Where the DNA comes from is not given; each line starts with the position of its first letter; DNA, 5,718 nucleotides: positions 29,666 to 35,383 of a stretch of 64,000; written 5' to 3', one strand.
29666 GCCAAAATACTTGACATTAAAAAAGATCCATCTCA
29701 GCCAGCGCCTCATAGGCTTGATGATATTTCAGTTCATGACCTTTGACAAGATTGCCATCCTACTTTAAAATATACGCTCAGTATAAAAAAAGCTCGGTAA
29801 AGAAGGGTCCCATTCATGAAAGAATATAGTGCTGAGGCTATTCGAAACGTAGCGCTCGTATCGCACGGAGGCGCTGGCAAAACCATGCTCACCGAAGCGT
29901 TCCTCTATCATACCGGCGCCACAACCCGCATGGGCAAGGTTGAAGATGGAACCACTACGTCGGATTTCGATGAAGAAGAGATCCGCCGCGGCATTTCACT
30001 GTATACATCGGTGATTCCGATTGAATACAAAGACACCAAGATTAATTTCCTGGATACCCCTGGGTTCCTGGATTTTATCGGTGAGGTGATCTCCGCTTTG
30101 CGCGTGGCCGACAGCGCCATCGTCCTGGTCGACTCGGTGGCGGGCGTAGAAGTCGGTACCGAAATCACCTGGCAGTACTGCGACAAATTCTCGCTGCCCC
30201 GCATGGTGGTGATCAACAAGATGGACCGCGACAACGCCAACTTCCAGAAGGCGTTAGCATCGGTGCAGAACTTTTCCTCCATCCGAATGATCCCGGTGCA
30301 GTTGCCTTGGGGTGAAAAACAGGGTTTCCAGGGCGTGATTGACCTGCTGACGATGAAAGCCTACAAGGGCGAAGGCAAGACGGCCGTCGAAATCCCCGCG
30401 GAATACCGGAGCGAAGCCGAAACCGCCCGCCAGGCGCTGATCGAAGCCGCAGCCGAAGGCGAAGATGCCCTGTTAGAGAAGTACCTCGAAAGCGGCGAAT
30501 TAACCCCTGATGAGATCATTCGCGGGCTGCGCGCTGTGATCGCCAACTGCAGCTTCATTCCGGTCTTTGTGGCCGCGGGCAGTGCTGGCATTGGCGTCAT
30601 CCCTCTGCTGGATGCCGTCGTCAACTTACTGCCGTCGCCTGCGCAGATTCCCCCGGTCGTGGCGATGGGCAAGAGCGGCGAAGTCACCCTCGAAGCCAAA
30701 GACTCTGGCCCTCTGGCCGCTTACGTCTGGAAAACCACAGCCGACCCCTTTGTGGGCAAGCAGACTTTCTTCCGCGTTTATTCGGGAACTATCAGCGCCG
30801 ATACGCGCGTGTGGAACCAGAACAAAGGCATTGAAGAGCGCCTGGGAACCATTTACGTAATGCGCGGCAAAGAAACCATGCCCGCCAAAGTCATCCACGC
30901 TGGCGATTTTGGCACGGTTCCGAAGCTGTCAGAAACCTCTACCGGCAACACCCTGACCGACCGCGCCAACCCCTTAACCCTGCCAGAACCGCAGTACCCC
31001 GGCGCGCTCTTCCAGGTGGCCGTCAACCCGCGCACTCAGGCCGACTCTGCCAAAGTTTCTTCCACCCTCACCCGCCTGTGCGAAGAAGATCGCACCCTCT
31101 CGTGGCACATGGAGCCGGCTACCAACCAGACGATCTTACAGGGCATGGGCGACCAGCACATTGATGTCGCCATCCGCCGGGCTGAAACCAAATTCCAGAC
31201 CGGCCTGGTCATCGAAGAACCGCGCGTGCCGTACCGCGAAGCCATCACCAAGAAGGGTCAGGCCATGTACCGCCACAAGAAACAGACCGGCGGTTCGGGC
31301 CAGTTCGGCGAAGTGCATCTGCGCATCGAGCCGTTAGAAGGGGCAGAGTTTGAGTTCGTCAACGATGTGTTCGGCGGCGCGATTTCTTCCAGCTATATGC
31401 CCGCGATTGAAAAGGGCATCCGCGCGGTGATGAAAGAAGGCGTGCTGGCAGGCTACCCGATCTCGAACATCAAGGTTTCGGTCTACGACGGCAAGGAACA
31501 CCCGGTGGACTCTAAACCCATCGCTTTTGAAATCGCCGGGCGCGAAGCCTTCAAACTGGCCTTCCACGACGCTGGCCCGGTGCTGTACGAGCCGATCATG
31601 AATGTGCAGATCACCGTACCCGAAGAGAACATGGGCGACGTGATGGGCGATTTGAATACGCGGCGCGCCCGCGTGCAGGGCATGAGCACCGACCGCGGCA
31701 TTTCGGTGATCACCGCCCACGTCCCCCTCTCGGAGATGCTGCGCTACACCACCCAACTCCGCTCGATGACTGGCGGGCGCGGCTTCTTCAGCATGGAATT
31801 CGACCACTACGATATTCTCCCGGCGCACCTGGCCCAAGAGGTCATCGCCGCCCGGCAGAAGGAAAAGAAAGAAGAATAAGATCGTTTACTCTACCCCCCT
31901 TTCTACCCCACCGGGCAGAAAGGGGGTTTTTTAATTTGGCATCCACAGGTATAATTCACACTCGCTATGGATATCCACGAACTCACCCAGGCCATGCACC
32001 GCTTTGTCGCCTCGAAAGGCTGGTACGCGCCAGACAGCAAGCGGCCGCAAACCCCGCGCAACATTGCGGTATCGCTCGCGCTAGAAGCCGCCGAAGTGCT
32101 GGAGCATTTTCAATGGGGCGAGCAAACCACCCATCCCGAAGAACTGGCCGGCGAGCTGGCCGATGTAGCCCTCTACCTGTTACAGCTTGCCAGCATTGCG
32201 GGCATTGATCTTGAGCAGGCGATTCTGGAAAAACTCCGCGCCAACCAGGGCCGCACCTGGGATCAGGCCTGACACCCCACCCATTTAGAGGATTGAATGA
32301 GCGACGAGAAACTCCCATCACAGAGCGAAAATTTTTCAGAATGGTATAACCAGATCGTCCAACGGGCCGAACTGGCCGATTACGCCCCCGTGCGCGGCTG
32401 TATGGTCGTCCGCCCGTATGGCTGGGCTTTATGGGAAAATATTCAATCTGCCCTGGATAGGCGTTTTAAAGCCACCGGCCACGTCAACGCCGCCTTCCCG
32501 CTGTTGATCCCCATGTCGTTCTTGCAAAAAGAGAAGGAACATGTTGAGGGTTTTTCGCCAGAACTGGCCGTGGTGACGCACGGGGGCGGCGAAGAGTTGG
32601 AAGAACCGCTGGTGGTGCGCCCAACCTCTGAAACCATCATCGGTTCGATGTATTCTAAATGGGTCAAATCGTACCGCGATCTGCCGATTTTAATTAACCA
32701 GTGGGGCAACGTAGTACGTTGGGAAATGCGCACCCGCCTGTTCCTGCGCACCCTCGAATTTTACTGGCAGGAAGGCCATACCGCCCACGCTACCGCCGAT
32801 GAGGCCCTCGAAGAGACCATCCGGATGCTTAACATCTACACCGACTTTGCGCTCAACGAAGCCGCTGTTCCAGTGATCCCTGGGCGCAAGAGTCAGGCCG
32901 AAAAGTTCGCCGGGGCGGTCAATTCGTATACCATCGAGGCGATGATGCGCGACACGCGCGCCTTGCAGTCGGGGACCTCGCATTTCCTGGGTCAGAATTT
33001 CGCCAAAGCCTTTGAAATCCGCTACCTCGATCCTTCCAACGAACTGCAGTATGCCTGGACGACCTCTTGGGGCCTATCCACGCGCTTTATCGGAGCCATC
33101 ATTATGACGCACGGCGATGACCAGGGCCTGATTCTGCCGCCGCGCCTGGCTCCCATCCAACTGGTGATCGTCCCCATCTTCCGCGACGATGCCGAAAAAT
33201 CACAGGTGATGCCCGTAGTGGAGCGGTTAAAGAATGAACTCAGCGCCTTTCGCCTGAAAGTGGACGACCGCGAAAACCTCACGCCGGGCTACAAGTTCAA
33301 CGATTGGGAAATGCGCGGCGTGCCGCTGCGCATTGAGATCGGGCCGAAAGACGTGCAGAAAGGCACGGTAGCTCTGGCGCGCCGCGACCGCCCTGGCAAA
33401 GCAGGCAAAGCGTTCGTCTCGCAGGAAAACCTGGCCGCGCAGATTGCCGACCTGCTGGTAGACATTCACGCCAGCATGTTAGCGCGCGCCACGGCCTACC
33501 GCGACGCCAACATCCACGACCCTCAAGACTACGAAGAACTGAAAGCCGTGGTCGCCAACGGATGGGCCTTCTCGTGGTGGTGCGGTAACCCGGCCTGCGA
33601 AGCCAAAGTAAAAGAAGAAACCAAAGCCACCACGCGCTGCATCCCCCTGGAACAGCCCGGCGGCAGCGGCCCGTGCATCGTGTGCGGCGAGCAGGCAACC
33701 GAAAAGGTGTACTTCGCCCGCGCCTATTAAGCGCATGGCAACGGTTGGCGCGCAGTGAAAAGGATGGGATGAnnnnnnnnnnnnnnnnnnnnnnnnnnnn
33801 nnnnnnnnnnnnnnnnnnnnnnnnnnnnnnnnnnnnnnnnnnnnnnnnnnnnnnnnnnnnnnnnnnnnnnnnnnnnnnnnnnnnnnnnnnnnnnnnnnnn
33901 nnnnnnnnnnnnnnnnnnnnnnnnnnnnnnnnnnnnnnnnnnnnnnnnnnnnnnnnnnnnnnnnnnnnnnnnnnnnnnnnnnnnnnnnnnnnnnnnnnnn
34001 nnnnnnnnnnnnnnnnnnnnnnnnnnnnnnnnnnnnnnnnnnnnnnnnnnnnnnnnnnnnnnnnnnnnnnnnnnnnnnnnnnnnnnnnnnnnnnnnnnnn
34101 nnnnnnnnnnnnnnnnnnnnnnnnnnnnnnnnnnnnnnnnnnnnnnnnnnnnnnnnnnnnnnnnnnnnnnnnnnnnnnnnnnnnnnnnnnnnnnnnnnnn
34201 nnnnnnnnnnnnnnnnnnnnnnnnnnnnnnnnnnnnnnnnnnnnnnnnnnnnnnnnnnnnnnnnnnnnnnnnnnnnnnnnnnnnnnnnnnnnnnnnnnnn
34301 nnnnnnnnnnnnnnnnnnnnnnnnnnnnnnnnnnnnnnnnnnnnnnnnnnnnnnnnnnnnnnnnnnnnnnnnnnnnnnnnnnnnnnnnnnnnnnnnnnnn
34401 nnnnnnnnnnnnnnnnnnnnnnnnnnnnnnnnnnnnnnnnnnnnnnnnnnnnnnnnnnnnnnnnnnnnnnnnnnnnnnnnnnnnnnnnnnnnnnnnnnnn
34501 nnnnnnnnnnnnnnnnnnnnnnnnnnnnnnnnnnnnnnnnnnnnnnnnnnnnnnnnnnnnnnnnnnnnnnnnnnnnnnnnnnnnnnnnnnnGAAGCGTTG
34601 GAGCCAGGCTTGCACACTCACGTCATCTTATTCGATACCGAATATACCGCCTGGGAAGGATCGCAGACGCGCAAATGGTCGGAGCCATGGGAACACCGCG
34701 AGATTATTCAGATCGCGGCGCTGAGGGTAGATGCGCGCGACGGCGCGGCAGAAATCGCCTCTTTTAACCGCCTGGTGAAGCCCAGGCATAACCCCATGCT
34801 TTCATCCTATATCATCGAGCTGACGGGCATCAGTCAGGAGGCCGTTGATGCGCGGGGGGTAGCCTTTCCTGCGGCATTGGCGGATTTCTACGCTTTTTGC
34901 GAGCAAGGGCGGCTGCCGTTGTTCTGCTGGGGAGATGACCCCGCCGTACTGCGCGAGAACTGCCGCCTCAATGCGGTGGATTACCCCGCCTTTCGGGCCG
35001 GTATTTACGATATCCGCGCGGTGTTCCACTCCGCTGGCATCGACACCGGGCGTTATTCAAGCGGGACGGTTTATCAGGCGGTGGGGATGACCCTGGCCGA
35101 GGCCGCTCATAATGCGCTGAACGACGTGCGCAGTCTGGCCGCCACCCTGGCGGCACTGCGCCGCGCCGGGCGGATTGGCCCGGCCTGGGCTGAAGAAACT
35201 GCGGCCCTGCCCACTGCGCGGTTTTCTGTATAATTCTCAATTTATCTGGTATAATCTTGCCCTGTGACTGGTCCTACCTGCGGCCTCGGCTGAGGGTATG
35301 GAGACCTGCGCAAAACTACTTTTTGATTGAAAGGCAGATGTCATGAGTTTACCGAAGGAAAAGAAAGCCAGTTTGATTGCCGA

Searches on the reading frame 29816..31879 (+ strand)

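Call 31: search_protein_families(library=pfam, proteins=[window:29816-31879:+], max_evalue=0.00001)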
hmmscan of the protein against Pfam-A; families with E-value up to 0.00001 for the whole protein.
window:29816-31879:+ (687 aa): 6 families
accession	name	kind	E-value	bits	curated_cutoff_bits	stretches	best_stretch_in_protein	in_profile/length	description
PF00009.33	GTP_EFTU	-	2e-42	145.4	26.5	1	8-274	2-188/188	Elongation factor Tu GTP binding domain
PF03764.24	EFG_IV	-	1.6e-39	134.8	24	1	469-586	1-120/121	Elongation factor G, domain IV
PF00679.30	EFG_C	-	9.6e-31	106.1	27.9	1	590-675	2-88/89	Elongation factor G C-terminus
PF14492.12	EFG_III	-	1.1e-18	67.4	27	1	395-464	2-71/75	Elongation Factor G, domain III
PF22042.2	EF-G_D2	-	2.4e-11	44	27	1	300-382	2-83/84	Elongation factor G domain 2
PF03144.31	GTP_EFTU_D2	-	3.4e-07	31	30.3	1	314-381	1-73/73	Elongation factor Tu domain 2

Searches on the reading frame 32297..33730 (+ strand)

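Call 31: search_protein_families(library=pfam, proteins=[window:32297-33730:+], max_evalue=0.00001)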
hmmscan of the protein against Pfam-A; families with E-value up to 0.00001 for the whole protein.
window:32297-33730:+ (477 aa): 3 families
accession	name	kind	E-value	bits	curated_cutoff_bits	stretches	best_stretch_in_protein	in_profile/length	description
PF09180.16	ProRS-C_1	-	4.3e-22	78.5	31.5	1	412-477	1-71/71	Prolyl-tRNA synthetase, C-terminal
PF00587.30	tRNA-synt_2b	-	7.2e-20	72.2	29.3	1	100-269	6-176/179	tRNA synthetase class II core domain (G, H, P, S and T)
PF03129.25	HGTP_anticodon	-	1.6e-14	54.3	21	1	288-366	1-77/94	Anticodon binding domain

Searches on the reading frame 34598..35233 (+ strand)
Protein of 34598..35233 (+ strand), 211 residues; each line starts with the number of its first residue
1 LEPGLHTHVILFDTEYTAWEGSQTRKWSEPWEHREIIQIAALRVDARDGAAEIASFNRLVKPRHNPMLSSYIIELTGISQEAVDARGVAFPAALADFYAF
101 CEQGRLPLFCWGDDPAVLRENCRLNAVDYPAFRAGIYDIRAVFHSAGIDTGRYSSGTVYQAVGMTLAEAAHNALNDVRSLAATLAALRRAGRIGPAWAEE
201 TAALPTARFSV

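Call 32: search_protein_families(library=pfam, proteins=[window:34598-35233:+], max_evalue=0.00001)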
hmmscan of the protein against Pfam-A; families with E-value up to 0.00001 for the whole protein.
window:34598-35233:+ (211 aa): 1 family
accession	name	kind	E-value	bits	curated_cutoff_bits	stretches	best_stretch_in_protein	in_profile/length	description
PF00929.31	RNase_T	-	2.5e-12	48.1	24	1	11-182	2-162/164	Exonuclease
